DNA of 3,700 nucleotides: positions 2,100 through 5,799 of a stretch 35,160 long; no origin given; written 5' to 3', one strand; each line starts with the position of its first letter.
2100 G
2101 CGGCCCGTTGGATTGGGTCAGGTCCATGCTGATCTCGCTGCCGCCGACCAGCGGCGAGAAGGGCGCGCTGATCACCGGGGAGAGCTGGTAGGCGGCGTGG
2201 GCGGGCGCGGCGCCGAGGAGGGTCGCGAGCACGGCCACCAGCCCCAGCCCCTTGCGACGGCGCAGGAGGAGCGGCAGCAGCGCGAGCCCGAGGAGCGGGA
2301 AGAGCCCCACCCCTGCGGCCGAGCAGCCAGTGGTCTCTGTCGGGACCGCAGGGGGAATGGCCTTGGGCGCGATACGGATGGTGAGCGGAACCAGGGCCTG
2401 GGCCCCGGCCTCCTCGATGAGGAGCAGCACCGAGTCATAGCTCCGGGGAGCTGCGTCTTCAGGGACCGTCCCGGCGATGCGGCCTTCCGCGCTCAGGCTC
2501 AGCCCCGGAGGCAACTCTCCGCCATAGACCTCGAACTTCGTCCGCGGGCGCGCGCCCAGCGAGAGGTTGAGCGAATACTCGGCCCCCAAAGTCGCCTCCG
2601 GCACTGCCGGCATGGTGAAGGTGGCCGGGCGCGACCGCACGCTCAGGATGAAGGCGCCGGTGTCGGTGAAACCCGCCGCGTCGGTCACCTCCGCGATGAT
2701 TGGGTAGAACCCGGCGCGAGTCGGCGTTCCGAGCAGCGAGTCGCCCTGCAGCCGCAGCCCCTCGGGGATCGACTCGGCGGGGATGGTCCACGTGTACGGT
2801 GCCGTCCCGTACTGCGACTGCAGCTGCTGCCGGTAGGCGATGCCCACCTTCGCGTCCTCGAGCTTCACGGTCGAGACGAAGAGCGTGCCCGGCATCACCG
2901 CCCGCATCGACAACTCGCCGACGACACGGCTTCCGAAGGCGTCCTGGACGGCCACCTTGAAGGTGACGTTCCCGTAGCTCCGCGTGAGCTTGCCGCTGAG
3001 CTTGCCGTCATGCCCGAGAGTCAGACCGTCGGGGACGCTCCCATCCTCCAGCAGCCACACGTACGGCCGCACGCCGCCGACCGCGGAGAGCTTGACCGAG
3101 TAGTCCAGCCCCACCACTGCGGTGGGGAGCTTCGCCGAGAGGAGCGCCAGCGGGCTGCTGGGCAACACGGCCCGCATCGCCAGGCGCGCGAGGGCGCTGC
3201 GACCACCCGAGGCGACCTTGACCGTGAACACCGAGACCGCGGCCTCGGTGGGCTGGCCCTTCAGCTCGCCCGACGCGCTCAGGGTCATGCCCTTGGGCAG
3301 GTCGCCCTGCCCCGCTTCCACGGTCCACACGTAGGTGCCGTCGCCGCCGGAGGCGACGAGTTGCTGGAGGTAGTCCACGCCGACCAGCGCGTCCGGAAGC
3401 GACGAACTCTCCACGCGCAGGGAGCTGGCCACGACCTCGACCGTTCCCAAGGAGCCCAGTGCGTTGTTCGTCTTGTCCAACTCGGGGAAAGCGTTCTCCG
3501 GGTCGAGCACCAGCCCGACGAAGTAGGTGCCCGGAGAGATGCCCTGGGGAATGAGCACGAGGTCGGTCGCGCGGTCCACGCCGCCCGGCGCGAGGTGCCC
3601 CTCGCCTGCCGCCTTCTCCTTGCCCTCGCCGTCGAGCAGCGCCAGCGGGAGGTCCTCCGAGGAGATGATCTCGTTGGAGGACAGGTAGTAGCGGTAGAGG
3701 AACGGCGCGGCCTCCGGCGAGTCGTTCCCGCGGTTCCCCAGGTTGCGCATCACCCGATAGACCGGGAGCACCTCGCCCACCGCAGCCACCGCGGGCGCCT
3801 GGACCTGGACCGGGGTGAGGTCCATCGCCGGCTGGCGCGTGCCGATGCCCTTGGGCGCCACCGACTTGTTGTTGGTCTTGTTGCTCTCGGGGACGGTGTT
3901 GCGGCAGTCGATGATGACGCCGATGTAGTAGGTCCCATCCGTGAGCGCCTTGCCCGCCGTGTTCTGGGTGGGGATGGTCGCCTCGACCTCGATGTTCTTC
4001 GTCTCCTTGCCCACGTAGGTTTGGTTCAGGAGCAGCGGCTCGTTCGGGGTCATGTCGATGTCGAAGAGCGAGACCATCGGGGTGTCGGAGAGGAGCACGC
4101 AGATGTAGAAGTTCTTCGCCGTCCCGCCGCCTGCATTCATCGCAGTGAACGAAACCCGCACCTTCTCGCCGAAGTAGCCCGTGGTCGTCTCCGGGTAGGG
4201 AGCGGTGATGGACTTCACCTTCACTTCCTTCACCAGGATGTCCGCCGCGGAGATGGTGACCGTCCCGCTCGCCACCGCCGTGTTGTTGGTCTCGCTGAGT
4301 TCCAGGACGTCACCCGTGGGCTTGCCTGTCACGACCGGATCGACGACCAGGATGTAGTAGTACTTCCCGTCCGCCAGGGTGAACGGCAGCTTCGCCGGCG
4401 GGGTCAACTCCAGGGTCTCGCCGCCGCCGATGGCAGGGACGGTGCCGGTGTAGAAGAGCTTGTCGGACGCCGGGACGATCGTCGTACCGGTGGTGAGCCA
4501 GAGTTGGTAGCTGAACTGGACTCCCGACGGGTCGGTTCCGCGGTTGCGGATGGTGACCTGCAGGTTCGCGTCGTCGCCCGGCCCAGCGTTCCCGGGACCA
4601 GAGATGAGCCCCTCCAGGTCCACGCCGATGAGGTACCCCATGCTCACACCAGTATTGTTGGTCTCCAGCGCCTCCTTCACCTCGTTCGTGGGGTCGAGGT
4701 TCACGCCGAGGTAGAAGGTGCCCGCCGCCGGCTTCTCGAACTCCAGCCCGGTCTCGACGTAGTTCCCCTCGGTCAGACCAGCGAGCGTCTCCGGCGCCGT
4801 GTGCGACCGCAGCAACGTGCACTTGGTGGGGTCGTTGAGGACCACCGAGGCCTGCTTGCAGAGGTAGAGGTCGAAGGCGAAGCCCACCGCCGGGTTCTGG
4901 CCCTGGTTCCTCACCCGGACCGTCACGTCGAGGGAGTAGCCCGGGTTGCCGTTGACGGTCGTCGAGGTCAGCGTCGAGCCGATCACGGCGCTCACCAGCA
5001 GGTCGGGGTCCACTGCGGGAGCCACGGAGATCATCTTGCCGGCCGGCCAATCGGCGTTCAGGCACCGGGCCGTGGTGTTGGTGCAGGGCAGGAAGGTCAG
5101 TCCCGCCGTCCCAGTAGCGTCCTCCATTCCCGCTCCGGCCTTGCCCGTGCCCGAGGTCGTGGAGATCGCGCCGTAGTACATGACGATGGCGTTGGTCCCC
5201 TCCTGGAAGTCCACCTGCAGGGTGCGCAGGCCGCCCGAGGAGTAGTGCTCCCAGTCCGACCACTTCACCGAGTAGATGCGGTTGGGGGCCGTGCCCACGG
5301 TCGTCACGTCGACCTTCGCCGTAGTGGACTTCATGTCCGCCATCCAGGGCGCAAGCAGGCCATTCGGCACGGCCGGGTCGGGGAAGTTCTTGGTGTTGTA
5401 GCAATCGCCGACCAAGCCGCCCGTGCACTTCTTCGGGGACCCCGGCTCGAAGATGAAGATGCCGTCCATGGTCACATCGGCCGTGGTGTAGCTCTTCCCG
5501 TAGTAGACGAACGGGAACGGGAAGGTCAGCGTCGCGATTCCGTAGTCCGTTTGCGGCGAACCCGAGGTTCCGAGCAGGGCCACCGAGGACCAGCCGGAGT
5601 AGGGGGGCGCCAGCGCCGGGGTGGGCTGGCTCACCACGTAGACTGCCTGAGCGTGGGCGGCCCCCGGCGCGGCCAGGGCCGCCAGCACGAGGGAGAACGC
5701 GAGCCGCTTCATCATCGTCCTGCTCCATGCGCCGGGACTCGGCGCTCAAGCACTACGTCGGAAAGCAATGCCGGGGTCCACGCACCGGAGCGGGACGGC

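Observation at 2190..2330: A C-terminal sorting tail sits in the middle of a giant ORF, fused in frame to a signal peptide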

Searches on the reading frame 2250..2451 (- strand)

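Call 7: search_protein_families(library=ncbifam, proteins=[window:2250-2451:-], max_evalue=10)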
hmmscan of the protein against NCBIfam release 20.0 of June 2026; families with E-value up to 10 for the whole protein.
window:2250-2451:- (67 aa): 8 families
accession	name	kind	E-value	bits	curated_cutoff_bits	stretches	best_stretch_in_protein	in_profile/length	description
TIGR03382.1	GC_trans_RRR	domain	0.00042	20.8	15.85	1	42-66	1-27/27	MYXO-CTERM sorting domain-containing protein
TIGR03901.2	MYXO-CTERM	domain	0.0019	18.5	20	1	42-66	5-32/34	MYXO-CTERM sorting domain-containing protein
NF041936.1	MXAN_0125_fam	equivalog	0.0048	16.9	65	1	38-67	141-169/169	MXAN_0125 family MYXO-CTERM protein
TIGR04564.1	Synergist_CTERM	domain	0.0058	16.7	22.5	1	42-67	4-27/27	Synerg-CTERM sorting domain-containing protein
NF045522.1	MXAN_2561_fam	equivalog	0.044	13.3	150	1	38-67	274-303/304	MXAN_2561 family MXYO-CTERM-anchored protein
TIGR04288.2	CGP_CTERM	domain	0.055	13.8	21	1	53-66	7-20/20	CGP-CTERM sorting domain-containing protein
NF045638.1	Mrt_dep_phytase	exception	0.097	11.3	440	1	35-67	397-429/430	myxosortase-dependent phytase-like phosphatase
NF038112.1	myxo_dep_M36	subfamily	0.18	8.8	1500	1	24-67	1558-1603/1604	myxosortase-dependent M36 family metallopeptidase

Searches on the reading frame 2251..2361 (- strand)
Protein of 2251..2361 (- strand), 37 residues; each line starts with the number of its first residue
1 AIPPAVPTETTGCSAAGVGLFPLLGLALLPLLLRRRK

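Call 44: search_protein_families(library=ncbifam, alignment_id=A2, max_evalue=0.01)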
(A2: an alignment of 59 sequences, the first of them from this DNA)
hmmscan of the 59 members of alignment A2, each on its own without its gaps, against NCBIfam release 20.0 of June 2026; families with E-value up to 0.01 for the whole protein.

A. member 1, seq(37 aa): 5 families
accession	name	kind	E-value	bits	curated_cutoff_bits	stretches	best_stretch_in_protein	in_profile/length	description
TIGR03382.1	GC_trans_RRR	domain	0.00014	22.3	15.85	1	12-36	1-27/27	MYXO-CTERM sorting domain-containing protein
TIGR04564.1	Synergist_CTERM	domain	0.00096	19.2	22.5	1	12-37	4-27/27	Synerg-CTERM sorting domain-containing protein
NF041936.1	MXAN_0125_fam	equivalog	0.0023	18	65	1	9-37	142-169/169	MXAN_0125 family MYXO-CTERM protein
TIGR04288.2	CGP_CTERM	domain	0.0062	16.8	21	1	23-36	7-20/20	CGP-CTERM sorting domain-containing protein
NF045522.1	MXAN_2561_fam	equivalog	0.0095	15.4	150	1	8-37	274-303/304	MXAN_2561 family MXYO-CTERM-anchored protein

B. families by the number of members that match (of 59 scanned): 15 families
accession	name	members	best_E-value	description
TIGR03901.2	MYXO-CTERM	51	3.9e-10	MYXO-CTERM sorting domain-containing protein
TIGR03382.1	GC_trans_RRR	36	5.9e-06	MYXO-CTERM sorting domain-containing protein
NF041936.1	MXAN_0125_fam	12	4.5e-05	MXAN_0125 family MYXO-CTERM protein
NF045522.1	MXAN_2561_fam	12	0.00022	MXAN_2561 family MXYO-CTERM-anchored protein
TIGR04564.1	Synergist_CTERM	7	1.1e-06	Synerg-CTERM sorting domain-containing protein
NF038112.1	myxo_dep_M36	7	0.00055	myxosortase-dependent M36 family metallopeptidase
NF045638.1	Mrt_dep_phytase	5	0.0012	myxosortase-dependent phytase-like phosphatase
NF045523.1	MXAN_5453_fam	4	9.5e-05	MXAN_5453 family MXYO-CTERM-anchored protein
NF041894.1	MXAN_6652_fam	4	0.00018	MXAN_6652 family MXYO-CTERM-anchored protein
NF033191.4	JDVT-CTERM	3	0.00018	JDVT-CTERM domain-containing protein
NF038115.1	SVAGG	2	0.0066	SVAGG family GlyGly-CTERM protein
NF050189.1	PGAP-CTERM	1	0.0026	PGAP-CTERM sorting domain-containing protein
TIGR03867.1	MprA_tail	1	0.0031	MprA protease, GlyGly-CTERM protein-sorting domain-containing form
TIGR04288.2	CGP_CTERM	1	0.0062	CGP-CTERM sorting domain-containing protein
TIGR03501.1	GlyGly_CTERM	1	0.0094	GlyGly-CTERM sorting domain-containing protein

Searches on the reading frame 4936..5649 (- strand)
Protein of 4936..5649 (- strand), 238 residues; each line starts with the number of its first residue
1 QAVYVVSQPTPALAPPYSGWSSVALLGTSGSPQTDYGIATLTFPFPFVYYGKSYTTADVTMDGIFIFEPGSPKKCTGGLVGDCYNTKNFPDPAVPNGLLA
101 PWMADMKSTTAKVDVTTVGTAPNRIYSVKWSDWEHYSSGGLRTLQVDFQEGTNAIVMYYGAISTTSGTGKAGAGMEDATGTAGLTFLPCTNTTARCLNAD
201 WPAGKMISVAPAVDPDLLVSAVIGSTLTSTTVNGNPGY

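Call 33: search_protein_families(library=pfam, proteins=[window:4936-5649:-], max_evalue=10)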
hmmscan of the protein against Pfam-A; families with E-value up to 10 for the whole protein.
window:4936-5649:- (238 aa): 0 families
